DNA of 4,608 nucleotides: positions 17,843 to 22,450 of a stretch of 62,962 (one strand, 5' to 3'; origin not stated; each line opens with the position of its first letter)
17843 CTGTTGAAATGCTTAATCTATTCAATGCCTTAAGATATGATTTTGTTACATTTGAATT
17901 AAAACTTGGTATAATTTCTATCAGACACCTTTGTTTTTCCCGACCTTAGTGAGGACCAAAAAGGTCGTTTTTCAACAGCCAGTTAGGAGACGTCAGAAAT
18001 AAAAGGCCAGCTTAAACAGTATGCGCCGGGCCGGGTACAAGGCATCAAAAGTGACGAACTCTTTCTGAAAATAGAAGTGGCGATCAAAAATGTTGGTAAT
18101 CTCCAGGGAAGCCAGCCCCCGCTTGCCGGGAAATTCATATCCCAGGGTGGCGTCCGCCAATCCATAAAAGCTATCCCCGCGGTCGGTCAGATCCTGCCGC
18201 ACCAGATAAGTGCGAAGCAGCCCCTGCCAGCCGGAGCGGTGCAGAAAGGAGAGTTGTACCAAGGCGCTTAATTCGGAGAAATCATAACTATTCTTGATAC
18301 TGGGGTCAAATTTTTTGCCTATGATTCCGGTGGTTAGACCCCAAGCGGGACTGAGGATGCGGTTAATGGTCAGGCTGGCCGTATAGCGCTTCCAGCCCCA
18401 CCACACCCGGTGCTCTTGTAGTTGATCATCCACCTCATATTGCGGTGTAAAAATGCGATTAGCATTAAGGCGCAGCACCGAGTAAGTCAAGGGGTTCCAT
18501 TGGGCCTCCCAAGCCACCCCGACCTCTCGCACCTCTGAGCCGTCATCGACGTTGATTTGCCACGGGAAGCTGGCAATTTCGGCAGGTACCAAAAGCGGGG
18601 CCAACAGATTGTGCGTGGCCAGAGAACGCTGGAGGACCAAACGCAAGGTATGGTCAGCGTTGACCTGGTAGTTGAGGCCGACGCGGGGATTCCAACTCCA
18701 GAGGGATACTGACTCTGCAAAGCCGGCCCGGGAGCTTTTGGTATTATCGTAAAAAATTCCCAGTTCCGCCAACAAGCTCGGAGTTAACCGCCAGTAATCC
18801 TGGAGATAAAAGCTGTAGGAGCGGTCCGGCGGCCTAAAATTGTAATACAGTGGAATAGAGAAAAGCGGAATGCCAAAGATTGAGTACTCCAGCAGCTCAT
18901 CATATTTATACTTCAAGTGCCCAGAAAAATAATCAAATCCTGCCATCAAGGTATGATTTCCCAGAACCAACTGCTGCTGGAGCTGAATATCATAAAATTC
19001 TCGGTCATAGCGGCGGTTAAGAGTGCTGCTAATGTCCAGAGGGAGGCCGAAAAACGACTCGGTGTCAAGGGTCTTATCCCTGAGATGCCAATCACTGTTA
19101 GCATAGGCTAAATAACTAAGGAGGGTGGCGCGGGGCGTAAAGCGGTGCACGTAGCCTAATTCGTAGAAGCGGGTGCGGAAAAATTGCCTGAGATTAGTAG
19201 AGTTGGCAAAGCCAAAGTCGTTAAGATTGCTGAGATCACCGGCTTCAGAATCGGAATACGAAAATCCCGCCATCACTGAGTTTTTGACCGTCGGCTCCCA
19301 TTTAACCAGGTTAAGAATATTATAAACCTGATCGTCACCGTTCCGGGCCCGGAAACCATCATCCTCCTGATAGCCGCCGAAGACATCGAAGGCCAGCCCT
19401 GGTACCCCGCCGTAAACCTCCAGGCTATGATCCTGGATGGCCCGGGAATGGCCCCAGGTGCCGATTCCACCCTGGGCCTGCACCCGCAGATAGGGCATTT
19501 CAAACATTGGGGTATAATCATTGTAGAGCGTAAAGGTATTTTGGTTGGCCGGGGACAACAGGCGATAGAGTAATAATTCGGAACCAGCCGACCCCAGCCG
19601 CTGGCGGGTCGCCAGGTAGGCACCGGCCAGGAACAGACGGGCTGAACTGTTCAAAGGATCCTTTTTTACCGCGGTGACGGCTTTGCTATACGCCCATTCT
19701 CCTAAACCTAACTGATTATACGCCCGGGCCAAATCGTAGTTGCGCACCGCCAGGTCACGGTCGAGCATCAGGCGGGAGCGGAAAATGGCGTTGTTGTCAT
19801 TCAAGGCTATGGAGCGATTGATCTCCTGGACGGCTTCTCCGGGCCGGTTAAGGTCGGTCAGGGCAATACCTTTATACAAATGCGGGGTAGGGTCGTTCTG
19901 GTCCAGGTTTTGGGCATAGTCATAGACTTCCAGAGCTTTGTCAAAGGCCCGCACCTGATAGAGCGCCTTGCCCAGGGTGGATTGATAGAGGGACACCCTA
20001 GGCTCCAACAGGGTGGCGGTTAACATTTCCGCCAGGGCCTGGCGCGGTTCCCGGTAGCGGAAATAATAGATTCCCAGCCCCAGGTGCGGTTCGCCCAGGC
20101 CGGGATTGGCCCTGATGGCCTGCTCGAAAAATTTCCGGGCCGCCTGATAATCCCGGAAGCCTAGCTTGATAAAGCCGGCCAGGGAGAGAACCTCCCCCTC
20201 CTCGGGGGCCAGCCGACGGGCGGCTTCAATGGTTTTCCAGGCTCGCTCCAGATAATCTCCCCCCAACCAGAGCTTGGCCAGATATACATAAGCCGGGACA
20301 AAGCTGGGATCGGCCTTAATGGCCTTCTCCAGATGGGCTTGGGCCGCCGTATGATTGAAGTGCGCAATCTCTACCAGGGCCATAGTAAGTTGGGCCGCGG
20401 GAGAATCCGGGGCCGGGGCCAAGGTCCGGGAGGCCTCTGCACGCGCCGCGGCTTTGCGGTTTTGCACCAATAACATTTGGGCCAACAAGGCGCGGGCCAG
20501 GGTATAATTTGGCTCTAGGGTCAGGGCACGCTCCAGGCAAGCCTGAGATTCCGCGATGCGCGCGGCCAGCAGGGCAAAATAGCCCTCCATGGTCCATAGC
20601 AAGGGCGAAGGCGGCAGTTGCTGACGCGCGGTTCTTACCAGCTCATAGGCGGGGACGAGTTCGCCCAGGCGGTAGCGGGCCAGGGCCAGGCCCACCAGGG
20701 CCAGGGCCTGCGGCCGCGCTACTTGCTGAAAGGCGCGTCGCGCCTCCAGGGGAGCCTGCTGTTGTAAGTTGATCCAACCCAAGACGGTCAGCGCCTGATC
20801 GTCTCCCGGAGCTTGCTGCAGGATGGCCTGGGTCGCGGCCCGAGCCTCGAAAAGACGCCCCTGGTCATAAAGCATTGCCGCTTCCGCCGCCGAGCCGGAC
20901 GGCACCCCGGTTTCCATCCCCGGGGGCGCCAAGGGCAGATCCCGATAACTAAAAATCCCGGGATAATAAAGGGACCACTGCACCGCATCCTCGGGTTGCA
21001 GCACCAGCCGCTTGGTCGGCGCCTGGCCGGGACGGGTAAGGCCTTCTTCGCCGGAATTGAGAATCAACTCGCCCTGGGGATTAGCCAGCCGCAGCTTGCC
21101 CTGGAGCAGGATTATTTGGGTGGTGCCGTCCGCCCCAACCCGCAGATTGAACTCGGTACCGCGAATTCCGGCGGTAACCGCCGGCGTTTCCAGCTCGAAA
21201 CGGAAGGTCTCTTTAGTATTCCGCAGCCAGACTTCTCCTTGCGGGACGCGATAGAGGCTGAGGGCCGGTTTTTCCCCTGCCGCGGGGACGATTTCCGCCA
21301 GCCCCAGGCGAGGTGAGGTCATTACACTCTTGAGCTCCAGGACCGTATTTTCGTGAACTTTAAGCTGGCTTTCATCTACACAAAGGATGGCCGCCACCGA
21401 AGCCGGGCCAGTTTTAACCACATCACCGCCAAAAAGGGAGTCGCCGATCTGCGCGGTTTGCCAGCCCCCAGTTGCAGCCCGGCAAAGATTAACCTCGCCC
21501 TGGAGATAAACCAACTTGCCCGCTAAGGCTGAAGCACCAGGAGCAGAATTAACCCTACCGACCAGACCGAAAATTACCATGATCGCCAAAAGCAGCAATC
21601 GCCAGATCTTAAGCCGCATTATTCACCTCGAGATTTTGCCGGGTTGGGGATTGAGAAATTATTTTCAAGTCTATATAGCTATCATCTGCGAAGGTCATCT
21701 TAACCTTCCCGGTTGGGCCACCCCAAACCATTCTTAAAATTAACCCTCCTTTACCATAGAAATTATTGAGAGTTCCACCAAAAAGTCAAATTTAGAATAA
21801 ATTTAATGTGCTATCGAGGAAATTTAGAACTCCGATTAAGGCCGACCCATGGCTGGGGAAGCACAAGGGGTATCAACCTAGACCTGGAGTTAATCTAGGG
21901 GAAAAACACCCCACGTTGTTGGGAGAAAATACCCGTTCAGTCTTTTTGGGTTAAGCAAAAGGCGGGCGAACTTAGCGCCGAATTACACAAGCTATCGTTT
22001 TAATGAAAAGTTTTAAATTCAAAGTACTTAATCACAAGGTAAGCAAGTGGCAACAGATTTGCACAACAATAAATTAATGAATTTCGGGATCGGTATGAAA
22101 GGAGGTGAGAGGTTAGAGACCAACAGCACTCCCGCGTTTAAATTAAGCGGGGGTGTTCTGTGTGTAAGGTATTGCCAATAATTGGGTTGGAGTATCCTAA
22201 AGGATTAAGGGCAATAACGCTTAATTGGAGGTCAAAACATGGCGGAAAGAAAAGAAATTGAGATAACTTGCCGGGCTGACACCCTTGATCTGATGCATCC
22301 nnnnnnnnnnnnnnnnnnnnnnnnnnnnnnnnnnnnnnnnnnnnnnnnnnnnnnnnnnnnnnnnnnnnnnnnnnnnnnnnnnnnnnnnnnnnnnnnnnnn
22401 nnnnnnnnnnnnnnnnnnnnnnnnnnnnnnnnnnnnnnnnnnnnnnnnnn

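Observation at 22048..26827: Sigma-54-driven six-gene operon: two oversized divergent family III CoA-transferase paralogs plus four small Cys/Trp-rich proteins of no recognisable family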

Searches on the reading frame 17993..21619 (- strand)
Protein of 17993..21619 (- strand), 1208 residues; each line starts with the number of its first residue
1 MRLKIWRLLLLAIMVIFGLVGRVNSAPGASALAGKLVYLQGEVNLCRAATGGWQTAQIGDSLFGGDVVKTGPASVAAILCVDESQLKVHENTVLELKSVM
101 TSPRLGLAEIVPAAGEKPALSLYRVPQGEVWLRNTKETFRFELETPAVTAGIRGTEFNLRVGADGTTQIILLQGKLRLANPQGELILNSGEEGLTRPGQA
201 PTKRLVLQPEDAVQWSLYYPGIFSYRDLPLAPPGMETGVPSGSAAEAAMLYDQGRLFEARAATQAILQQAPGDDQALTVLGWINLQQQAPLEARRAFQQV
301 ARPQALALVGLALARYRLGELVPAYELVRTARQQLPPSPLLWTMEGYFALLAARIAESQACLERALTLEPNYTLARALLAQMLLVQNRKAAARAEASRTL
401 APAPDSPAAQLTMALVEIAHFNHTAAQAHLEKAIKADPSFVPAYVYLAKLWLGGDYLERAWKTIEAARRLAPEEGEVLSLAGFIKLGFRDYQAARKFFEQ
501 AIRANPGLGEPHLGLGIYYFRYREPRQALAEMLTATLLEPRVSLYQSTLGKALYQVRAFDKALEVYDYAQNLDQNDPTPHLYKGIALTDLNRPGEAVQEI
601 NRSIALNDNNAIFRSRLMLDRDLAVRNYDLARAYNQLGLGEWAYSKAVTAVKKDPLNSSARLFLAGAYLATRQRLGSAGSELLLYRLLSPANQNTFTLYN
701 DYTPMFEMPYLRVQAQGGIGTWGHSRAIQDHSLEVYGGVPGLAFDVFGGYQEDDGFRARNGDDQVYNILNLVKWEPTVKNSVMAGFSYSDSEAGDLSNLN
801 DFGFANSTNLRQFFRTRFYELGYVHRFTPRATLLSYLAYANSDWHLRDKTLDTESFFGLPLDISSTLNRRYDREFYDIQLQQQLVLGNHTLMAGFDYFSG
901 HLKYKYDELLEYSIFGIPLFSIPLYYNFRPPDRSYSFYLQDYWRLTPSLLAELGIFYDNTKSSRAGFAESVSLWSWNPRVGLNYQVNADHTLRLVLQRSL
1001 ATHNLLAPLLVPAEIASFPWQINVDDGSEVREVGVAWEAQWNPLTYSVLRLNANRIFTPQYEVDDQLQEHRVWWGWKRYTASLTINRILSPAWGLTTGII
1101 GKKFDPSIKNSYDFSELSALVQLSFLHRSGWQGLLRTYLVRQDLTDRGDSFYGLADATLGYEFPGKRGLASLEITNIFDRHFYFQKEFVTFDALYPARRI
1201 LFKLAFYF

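Call 7: search_protein_families(library=pfam, proteins=[window:17993-21619:-], max_evalue=0.001)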
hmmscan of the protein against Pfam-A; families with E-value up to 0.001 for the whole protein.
window:17993-21619:- (1208 aa): 11 families
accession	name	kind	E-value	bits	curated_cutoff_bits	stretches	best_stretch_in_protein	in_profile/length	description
PF14559.12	TPR_19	-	3.1e-20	72.7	25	1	489-549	5-65/68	Tetratricopeptide repeat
PF07719.23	TPR_2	-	5.1e-14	51.6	27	0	546-576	4-34/34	Tetratricopeptide repeat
PF13432.12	TPR_16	-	1.3e-12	48.3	32.7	0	353-407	11-65/65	Tetratricopeptide repeat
PF00593.30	TonB_dep_Rec_b-barrel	-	8.5e-12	46.1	27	1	759-994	9-235/436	TonB dependent receptor-like, beta-barrel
PF25062.1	ARM_TT21_N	-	2.6e-11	44.1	40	0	345-452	106-213/222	Tetratricopeptide repeat protein 21 N-terminal ARM repeat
PF13428.12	TPR_14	-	3.2e-10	40.1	23.5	0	407-450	1-44/44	Tetratricopeptide repeat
PF04773.18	FecR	-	7.2e-09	36.4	24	1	66-176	1-96/97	FecR protein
PF13181.12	TPR_8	-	1.4e-07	31.5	25.7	0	482-506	8-32/34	Tetratricopeptide repeat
PF23914.1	TPR_CcmH_CycH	-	2.6e-06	27.8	42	0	249-301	96-148/158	Cytochrome c-type biogenesis protein H TPR domain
PF13431.12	TPR_17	-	8.4e-06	26.1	24.4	0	361-393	1-33/34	Tetratricopeptide repeat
PF00515.34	TPR_1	-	1.4e-05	25.2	27.8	0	549-576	7-34/34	Tetratricopeptide repeat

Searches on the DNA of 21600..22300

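Call 62: search_rna_families(source=window, start=21600, end=22300, threshold=evalue, max_evalue=1)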
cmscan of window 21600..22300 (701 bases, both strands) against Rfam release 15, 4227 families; matches with E-value up to 1: 0.
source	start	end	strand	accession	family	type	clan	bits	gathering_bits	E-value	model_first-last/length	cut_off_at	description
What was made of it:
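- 22064..22238 (+): Leader of about 165 nt between the promoter and g1. No Rfam family matches (call 62).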
